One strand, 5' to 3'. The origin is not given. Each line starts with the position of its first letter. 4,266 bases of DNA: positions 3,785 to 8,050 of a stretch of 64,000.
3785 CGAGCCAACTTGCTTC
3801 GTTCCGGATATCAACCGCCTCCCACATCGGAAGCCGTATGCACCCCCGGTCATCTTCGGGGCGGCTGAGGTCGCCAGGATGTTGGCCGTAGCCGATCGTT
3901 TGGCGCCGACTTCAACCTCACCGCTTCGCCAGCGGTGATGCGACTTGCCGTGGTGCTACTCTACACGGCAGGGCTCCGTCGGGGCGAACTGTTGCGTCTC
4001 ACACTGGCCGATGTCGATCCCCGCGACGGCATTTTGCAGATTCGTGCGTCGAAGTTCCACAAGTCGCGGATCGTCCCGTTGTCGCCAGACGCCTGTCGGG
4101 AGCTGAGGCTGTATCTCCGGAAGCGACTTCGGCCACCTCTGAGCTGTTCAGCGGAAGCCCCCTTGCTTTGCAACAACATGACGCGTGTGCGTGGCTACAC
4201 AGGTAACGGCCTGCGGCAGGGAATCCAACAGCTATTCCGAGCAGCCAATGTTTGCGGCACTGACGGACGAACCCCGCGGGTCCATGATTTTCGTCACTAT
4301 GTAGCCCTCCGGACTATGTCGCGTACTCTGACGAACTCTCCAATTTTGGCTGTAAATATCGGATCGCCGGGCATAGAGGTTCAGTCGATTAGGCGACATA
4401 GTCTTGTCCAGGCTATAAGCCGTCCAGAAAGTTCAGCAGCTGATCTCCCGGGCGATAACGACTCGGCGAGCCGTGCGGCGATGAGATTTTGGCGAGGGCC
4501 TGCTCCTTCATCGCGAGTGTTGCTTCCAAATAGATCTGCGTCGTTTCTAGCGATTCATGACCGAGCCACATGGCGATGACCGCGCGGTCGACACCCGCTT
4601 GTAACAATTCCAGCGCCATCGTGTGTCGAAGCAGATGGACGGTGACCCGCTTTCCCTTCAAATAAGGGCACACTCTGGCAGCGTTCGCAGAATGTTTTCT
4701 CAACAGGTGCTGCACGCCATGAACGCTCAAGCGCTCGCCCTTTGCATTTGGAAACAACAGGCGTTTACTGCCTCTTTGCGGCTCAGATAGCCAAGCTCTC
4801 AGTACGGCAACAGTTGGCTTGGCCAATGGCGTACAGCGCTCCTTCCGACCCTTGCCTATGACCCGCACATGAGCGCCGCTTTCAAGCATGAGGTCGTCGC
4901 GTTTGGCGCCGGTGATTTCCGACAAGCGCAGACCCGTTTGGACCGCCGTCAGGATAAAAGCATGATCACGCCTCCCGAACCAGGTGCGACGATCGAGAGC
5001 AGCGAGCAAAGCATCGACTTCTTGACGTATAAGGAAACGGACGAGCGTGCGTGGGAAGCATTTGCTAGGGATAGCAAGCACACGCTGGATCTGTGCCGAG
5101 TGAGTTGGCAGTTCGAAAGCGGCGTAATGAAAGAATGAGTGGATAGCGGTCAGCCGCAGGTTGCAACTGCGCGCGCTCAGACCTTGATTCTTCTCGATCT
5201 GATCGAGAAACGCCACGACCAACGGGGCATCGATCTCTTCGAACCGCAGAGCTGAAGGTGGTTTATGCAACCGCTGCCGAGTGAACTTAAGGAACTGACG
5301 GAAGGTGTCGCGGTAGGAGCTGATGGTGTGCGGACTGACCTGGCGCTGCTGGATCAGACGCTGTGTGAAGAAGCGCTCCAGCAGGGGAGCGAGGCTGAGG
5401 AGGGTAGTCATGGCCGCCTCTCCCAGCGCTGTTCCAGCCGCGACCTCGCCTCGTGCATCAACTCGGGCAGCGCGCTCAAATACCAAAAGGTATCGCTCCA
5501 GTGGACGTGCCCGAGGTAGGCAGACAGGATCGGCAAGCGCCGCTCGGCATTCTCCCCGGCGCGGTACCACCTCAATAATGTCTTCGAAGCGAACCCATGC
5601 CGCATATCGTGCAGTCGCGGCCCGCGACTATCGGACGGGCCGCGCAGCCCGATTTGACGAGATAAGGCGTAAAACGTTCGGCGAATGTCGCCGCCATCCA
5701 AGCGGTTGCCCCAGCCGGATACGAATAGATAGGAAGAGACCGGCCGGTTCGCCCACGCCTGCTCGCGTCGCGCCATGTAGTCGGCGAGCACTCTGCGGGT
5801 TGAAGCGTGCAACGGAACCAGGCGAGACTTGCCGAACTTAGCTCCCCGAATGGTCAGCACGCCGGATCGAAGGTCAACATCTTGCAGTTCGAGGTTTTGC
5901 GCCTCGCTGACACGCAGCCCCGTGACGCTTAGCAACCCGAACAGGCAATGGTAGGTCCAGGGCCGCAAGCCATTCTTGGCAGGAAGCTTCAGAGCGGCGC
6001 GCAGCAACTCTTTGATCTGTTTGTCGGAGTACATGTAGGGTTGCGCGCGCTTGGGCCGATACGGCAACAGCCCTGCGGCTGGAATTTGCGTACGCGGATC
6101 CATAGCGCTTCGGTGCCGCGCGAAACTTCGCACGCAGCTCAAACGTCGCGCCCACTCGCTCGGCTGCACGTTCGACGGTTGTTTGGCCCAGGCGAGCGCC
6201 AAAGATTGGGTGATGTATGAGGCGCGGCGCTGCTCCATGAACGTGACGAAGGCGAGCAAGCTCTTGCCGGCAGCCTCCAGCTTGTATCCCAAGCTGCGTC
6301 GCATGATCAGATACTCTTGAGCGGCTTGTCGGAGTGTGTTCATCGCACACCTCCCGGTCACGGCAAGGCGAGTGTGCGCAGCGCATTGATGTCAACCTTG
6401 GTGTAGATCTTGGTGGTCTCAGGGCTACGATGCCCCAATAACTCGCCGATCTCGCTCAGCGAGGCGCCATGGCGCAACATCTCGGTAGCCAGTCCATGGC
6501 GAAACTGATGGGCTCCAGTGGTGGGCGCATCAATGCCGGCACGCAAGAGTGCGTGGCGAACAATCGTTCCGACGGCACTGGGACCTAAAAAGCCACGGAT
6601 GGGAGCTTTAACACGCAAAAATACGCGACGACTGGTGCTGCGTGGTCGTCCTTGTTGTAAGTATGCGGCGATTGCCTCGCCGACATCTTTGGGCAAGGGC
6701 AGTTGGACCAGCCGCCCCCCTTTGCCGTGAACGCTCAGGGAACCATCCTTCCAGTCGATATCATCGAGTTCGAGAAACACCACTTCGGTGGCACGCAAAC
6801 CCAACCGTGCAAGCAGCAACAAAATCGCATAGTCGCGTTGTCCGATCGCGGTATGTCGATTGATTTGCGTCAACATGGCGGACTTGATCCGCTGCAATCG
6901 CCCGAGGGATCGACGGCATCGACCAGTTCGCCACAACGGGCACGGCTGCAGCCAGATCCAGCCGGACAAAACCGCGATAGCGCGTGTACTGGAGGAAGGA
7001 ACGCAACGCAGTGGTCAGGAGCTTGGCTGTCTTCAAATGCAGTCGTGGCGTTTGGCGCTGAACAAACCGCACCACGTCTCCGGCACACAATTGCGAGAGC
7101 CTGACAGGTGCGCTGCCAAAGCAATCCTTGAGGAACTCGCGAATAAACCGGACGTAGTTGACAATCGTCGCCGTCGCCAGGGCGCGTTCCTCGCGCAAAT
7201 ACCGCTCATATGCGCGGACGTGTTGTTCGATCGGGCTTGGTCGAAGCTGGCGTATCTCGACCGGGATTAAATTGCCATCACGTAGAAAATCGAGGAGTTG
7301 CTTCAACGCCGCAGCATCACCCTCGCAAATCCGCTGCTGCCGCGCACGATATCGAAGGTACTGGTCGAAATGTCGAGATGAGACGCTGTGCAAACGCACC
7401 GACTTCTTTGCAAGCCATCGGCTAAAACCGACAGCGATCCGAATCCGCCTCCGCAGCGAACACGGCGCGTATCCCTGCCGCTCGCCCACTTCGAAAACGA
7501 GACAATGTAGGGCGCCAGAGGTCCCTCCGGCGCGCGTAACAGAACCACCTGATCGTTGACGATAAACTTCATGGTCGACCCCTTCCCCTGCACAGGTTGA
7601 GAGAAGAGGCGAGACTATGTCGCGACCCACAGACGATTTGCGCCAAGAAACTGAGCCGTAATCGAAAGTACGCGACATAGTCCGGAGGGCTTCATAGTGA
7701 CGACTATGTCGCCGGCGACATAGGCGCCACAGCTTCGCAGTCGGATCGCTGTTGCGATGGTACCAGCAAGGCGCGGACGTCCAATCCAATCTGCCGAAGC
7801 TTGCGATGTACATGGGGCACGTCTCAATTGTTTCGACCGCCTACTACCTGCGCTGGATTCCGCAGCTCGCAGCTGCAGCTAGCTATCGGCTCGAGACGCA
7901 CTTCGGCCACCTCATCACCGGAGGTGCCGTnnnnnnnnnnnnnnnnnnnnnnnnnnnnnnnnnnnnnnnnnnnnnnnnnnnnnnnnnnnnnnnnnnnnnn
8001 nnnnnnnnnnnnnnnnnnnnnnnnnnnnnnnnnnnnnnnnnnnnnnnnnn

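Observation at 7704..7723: Three different RIT-like lineages each end, on the RitA side, in a lineage-specific 20-30-bp palindrome built on a YTATG motif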

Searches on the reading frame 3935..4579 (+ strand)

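Call 11: search_protein_families(library=pfam, proteins=[window:3935-4579:+])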
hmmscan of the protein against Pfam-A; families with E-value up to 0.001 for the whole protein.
window:3935-4579:+ (214 aa): 1 family
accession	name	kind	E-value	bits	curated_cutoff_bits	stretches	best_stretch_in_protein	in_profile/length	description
PF00589.27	Phage_integrase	-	3.2e-12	47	27.1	1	3-126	25-139/172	Phage integrase family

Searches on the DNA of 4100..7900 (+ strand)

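Call 22: search_dna_similar(query=window:4100-7900:+, collection=plasmids, mode=near, max_rows=40)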
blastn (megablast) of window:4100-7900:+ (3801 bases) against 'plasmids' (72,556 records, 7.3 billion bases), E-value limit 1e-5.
Records with a match: 16; places in all: 24; records where one place covers at least 80% of the query: 0.
Best place of each record, by identity: 80-90% 16.
By first word of the organism name: Bradyrhizobium 16.
By predicted mobility (MOB-suite, as given by PLSDB): conjugative 13; non-mobilizable 2; mobilizable 1.
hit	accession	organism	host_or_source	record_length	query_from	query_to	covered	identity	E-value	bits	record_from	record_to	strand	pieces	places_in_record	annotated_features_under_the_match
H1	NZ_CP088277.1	Bradyrhizobium barranii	Glycine max cv. AC Glengarry,cell ...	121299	3626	3801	5%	89.8%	2e-55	226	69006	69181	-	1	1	tyrosine-type recombinase/integrase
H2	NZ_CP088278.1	Bradyrhizobium barranii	Glycine max cv. AC Glengarry,cell ...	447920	3626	3801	5%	89.8%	2e-55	226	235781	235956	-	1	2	tyrosine-type recombinase/integrase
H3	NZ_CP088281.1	Bradyrhizobium barranii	Glycine max cv. AC Glengarry,cell ...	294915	3626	3801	5%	89.8%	2e-55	226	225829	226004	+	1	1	tyrosine-type recombinase/integrase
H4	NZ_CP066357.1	Bradyrhizobium elkanii USDA 76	Glycine max,DNA isolated from pure ...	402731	3626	3801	5%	89.8%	2e-55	226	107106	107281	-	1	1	none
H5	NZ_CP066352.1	Bradyrhizobium japonicum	Glycine max,DNA isolated from pure ...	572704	3626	3801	5%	89.8%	2e-55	226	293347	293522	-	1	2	tyrosine-type recombinase/integrase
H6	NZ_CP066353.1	Bradyrhizobium japonicum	Glycine max,DNA isolated from pure ...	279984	3626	3801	5%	89.8%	2e-55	226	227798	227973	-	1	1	tyrosine-type recombinase/integrase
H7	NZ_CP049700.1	Bradyrhizobium barranii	Glycine max cv. AC Glengarry,cell ...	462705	3626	3801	5%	89.8%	2e-55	226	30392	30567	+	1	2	tyrosine-type recombinase/integrase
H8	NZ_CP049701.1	Bradyrhizobium barranii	Glycine max cv. AC Glengarry,cell ...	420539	3626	3801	5%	89.8%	2e-55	226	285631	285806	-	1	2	tyrosine-type recombinase/integrase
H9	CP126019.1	Bradyrhizobium japonicum USDA 123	Glycine max,soybean,root nodule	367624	3626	3801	5%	89.8%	2e-55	226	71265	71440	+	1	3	tyrosine-type recombinase/integrase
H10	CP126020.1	Bradyrhizobium japonicum USDA 123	Glycine max,soybean,root nodule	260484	3626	3801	5%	89.8%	2e-55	226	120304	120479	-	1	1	tyrosine-type recombinase/integrase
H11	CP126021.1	Bradyrhizobium japonicum USDA 123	Glycine max,soybean,root nodule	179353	3626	3801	5%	89.8%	2e-55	226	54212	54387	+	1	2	tyrosine-type recombinase/integrase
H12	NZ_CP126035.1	Bradyrhizobium elkanii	Glycine max,soybean,root nodule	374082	3626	3801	5%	89.8%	2e-55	226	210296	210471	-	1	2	tyrosine-type recombinase/integrase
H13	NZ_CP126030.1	Bradyrhizobium elkanii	Glycine max,soybean,root nodule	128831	3626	3801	5%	89.8%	2e-55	226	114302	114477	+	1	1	tyrosine-type recombinase/integrase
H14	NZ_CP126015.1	Bradyrhizobium japonicum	Glycine max,soybean,root nodule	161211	3626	3801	5%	89.8%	2e-55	226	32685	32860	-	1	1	tyrosine-type recombinase/integrase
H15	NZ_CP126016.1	Bradyrhizobium japonicum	Glycine max,soybean,root nodule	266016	3626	3801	5%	89.8%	2e-55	226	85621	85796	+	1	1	tyrosine-type recombinase/integrase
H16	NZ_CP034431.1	Bradyrhizobium sp. LCT2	Lespedeza cuneata,genome,nodule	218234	3626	3801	5%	87.5%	9e-49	204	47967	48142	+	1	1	tyrosine-type recombinase/integrase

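Call 24: get_annotated_region(hit=H1, flank=6000)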
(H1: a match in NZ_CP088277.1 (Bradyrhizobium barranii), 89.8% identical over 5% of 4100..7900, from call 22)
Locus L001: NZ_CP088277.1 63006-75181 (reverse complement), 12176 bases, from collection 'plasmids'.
description: Bradyrhizobium barranii subsp. barranii strain 323S2 plasmid pBb323S2d, complete sequence
organism: Bradyrhizobium barranii (NCBI taxid 2823807)
taxonomy: Bacteria; Pseudomonadota; Alphaproteobacteria; Hyphomicrobiales; Nitrobacteraceae; Bradyrhizobium; Bradyrhizobium barranii
host: -; source: Glycine max cv. AC Glengarry,cell culture; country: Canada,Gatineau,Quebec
typing (MOB-suite, as given by PLSDB): non-mobilizable; mating-pair formation MPF_T
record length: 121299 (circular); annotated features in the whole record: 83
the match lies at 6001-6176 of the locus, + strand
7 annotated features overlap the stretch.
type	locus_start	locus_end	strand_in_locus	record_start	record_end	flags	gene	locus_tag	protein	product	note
CDS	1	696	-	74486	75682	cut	-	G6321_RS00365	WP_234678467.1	tyrosine-type recombinase/integrase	GO:0015074 - DNA integration [Evidence IEA]; GO:0006310 - DNA recombination [Evidence IEA]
CDS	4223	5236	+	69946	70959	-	-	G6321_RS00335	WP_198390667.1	tyrosine-type recombinase/integrase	GO:0015074 - DNA integration [Evidence IEA]; GO:0006310 - DNA recombination [Evidence IEA]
CDS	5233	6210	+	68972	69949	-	-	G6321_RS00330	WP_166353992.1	tyrosine-type recombinase/integrase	GO:0015074 - DNA integration [Evidence IEA]; GO:0006310 - DNA recombination [Evidence IEA]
CDS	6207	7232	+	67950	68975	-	-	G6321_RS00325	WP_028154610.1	tyrosine-type recombinase/integrase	GO:0015074 - DNA integration [Evidence IEA]; GO:0006310 - DNA recombination [Evidence IEA]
CDS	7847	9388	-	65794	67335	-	istA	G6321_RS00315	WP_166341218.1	IS21-like element ISFK1 family transposase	GO:0006313 - DNA transposition [Evidence IEA]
CDS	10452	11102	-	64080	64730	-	-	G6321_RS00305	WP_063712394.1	UPF0149 family protein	-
CDS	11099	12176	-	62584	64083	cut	-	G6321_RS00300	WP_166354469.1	IS66 family transposase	-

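Call 39: get_annotated_region(hit=H3, flank=5000)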
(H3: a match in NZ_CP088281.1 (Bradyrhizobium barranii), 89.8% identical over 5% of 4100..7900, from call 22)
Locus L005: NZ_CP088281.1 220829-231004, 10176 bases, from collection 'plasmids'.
description: Bradyrhizobium barranii subsp. barranii strain 323S2 plasmid pBb323S2b, complete sequence
organism: Bradyrhizobium barranii (NCBI taxid 2823807)
taxonomy: Bacteria; Pseudomonadota; Alphaproteobacteria; Hyphomicrobiales; Nitrobacteraceae; Bradyrhizobium; Bradyrhizobium barranii
host: -; source: Glycine max cv. AC Glengarry,cell culture; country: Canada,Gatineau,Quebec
typing (MOB-suite, as given by PLSDB): conjugative; relaxase MOBP,MOBQ; mating-pair formation MPF_T
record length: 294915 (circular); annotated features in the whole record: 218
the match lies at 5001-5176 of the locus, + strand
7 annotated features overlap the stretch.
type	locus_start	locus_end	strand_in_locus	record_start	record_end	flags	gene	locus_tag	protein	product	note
CDS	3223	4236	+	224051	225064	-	-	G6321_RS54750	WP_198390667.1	tyrosine-type recombinase/integrase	GO:0015074 - DNA integration [Evidence IEA]; GO:0006310 - DNA recombination [Evidence IEA]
CDS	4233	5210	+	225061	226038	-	-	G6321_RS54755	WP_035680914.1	tyrosine-type recombinase/integrase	GO:0015074 - DNA integration [Evidence IEA]; GO:0006310 - DNA recombination [Evidence IEA]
CDS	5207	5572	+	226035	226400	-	-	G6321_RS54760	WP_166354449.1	site-specific integrase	GO:0015074 - DNA integration [Evidence IEA]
CDS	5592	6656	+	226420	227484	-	-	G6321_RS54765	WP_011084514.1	IS630-like element ISRj1 family transposase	GO:0006313 - DNA transposition [Evidence IEA]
CDS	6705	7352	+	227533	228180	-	-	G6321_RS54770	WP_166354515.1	tyrosine-type recombinase/integrase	GO:0015074 - DNA integration [Evidence IEA]; GO:0006310 - DNA recombination [Evidence IEA]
CDS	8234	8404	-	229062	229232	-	-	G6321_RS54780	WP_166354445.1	hypothetical protein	-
CDS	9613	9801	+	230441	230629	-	-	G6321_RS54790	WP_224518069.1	hypothetical protein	-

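Call 40: get_annotated_region(hit=H5, flank=5000)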
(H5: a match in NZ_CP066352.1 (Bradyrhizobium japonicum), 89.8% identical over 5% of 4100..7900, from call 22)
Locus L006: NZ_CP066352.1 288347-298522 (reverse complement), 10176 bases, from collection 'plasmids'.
description: Bradyrhizobium japonicum strain S06B-BJ plasmid p1S06B, complete sequence
organism: Bradyrhizobium japonicum (NCBI taxid 375)
taxonomy: Bacteria; Pseudomonadota; Alphaproteobacteria; Hyphomicrobiales; Nitrobacteraceae; Bradyrhizobium; Bradyrhizobium japonicum
host: -; source: Glycine max,DNA isolated from pure culture,root nodules; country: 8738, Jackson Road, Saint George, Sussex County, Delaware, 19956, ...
typing (MOB-suite, as given by PLSDB): conjugative; replicon rep_cluster_506; relaxase MOBP; mating-pair formation MPF_T
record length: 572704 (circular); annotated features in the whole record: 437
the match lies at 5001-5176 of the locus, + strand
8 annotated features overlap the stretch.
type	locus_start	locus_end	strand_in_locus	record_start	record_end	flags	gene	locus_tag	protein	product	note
CDS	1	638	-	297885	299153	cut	-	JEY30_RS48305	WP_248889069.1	IS256 family transposase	-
CDS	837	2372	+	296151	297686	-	istA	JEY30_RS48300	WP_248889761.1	IS21 family transposase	-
CDS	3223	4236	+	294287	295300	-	-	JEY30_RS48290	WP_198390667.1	tyrosine-type recombinase/integrase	GO:0015074 - DNA integration [Evidence IEA]; GO:0006310 - DNA recombination [Evidence IEA]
CDS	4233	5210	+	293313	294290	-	-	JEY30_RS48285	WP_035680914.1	tyrosine-type recombinase/integrase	GO:0015074 - DNA integration [Evidence IEA]; GO:0006310 - DNA recombination [Evidence IEA]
CDS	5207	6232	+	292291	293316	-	-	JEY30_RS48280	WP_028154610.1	tyrosine-type recombinase/integrase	GO:0015074 - DNA integration [Evidence IEA]; GO:0006310 - DNA recombination [Evidence IEA]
CDS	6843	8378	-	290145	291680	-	istA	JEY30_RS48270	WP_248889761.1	IS21 family transposase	-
CDS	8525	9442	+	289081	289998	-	-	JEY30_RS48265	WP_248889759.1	IS66 family transposase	-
CDS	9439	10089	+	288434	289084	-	-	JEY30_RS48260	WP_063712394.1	UPF0149 family protein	-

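Call 41: get_annotated_region(hit=H12, flank=5000)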
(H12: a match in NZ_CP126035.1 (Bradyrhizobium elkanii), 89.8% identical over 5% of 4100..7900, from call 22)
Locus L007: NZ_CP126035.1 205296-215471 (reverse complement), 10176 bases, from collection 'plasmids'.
description: Bradyrhizobium elkanii strain S05J-Be plasmid pS05J, complete sequence
organism: Bradyrhizobium elkanii (NCBI taxid 29448)
taxonomy: Bacteria; Pseudomonadota; Alphaproteobacteria; Hyphomicrobiales; Nitrobacteraceae; Bradyrhizobium; Bradyrhizobium elkanii
host: -; source: Glycine max,soybean,root nodule; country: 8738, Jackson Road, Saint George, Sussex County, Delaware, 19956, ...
typing (MOB-suite, as given by PLSDB): conjugative; replicon rep_cluster_506; relaxase MOBP,MOBP; mating-pair formation MPF_T
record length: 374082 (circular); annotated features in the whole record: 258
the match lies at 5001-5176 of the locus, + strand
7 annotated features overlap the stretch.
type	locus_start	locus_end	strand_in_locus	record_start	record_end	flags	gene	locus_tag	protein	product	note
CDS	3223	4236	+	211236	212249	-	-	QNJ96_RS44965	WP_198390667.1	tyrosine-type recombinase/integrase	GO:0015074 - DNA integration [Evidence IEA]; GO:0006310 - DNA recombination [Evidence IEA]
CDS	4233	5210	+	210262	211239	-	-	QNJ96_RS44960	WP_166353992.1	tyrosine-type recombinase/integrase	GO:0015074 - DNA integration [Evidence IEA]; GO:0006310 - DNA recombination [Evidence IEA]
CDS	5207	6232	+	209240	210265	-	-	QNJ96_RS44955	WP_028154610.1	tyrosine-type recombinase/integrase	GO:0015074 - DNA integration [Evidence IEA]; GO:0006310 - DNA recombination [Evidence IEA]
CDS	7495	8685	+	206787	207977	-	ltrA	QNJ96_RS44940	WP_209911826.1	group II intron reverse transcriptase/maturase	GO:0000373 - Group II intron splicing [Evidence IEA]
CDS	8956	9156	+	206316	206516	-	-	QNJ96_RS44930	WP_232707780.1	hypothetical protein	-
CDS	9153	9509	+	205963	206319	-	tnpB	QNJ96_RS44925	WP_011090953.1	IS66 family insertion sequence element accessory protein TnpB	-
CDS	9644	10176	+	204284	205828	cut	-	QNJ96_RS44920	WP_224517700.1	IS66 family transposase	-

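Call 42: get_annotated_region(hit=H16, flank=5000)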
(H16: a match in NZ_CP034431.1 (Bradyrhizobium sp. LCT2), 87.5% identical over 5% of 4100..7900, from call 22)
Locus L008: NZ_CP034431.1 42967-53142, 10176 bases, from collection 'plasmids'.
description: Bradyrhizobium sp. LCT2 plasmid pLCT2, complete sequence
organism: Bradyrhizobium sp. LCT2 (NCBI taxid 2493093)
taxonomy: Bacteria; Pseudomonadota; Alphaproteobacteria; Hyphomicrobiales; Nitrobacteraceae; Bradyrhizobium; Bradyrhizobium sp. LCT2
host: -; source: Lespedeza cuneata,genome,nodule; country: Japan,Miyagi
typing (MOB-suite, as given by PLSDB): conjugative; replicon rep_cluster_602; relaxase MOBP; mating-pair formation MPF_T
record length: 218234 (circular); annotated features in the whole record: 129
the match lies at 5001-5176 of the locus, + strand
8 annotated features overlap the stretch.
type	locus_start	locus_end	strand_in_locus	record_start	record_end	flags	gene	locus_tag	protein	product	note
CDS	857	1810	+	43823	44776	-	istA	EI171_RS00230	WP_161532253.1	IS21 family transposase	-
CDS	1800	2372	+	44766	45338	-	-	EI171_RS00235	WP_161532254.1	transposase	-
CDS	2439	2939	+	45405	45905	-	-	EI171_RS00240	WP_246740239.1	ATP-binding protein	-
CDS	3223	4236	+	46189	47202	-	-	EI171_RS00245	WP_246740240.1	tyrosine-type recombinase/integrase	GO:0015074 - DNA integration [Evidence IEA]; GO:0006310 - DNA recombination [Evidence IEA]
CDS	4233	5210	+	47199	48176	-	-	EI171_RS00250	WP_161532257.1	tyrosine-type recombinase/integrase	GO:0015074 - DNA integration [Evidence IEA]; GO:0006310 - DNA recombination [Evidence IEA]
CDS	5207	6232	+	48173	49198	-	-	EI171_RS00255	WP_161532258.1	tyrosine-type recombinase/integrase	GO:0015074 - DNA integration [Evidence IEA]; GO:0006310 - DNA recombination [Evidence IEA]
CDS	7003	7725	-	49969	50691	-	-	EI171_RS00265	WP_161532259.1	4'-phosphopantetheinyl transferase superfamily protein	-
CDS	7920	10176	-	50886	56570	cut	-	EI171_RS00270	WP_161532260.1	non-ribosomal peptide synthetase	-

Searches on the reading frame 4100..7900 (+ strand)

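Call 93: search_protein_families(library=pfam, proteins=[L007:2288-2887:+], max_evalue=0.01)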
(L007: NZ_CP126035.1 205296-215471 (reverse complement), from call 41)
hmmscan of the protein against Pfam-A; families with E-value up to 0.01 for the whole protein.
L007:2288-2887:+ (200 aa): 5 families
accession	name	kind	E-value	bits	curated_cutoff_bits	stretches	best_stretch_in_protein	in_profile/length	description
PF01695.23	IstB_IS21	-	2e-35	122.8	24.1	1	49-200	7-160/238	IstB-like ATP binding protein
PF13481.12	AAA_25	-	4.9e-05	23.5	27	1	124-162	24-61/195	AAA domain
PF13191.12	AAA_16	-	0.003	18.5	32.6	1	131-177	21-64/167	AAA ATPase domain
PF13401.12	AAA_22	-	0.0037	18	27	1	135-174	6-45/130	AAA domain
PF20720.3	nSTAND3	-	0.0082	16.3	27.2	0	131-176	14-59/155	Novel STAND NTPase 3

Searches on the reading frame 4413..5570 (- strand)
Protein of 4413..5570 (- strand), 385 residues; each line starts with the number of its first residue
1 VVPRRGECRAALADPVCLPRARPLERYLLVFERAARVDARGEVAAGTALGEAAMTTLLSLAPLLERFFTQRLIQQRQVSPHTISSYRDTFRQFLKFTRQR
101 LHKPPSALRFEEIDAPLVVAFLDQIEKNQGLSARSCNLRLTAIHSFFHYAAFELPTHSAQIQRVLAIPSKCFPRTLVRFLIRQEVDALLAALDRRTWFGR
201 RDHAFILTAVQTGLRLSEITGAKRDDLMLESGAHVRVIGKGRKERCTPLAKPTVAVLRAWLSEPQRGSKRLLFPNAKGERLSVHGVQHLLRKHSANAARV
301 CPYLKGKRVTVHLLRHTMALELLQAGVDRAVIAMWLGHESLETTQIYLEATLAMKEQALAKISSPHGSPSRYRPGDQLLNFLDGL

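Call 11: search_protein_families(library=pfam, proteins=[window:4413-5570:-])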
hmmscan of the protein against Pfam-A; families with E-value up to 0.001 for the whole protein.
window:4413-5570:- (385 aa): 4 families
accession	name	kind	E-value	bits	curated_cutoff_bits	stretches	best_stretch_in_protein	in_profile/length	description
PF00589.27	Phage_integrase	-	2.3e-31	109.3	27.1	1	179-350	2-168/172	Phage integrase family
PF02899.23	Phage_int_SAM_1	-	4.2e-14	53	22.3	1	68-151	4-80/83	Phage integrase, N-terminal SAM-like domain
PF13495.12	Phage_int_SAM_4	-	2e-06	28.6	27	1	64-149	2-77/85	Phage integrase, N-terminal SAM-like domain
PF13102.12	Phage_int_SAM_5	-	4.2e-05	24.3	22.3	1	74-150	12-82/98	Phage integrase SAM-like domain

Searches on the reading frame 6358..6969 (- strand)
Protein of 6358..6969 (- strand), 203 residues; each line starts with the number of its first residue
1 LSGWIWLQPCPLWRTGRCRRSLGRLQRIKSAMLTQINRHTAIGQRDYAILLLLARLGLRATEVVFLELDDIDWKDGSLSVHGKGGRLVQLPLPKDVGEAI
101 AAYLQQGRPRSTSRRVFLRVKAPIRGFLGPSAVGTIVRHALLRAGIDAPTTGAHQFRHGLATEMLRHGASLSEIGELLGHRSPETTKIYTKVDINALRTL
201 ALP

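Call 11: search_protein_families(library=pfam, proteins=[window:6358-6969:-])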
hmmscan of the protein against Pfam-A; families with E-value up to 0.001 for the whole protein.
window:6358-6969:- (203 aa): 1 family
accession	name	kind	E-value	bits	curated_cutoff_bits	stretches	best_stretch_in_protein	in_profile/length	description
PF00589.27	Phage_integrase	-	7.4e-29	101.2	27.1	1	36-193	15-169/172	Phage integrase family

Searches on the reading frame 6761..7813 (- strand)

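Call 11: search_protein_families(library=pfam, proteins=[window:6761-7813:-])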
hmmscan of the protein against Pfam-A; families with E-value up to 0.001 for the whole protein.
window:6761-7813:- (350 aa): 2 families
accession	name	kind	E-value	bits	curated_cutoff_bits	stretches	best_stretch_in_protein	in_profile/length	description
PF02899.23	Phage_int_SAM_1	-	5.2e-09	36.7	22.3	1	200-278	2-80/83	Phage integrase, N-terminal SAM-like domain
PF13495.12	Phage_int_SAM_4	-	2.7e-06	28.1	27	0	208-277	10-78/85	Phage integrase, N-terminal SAM-like domain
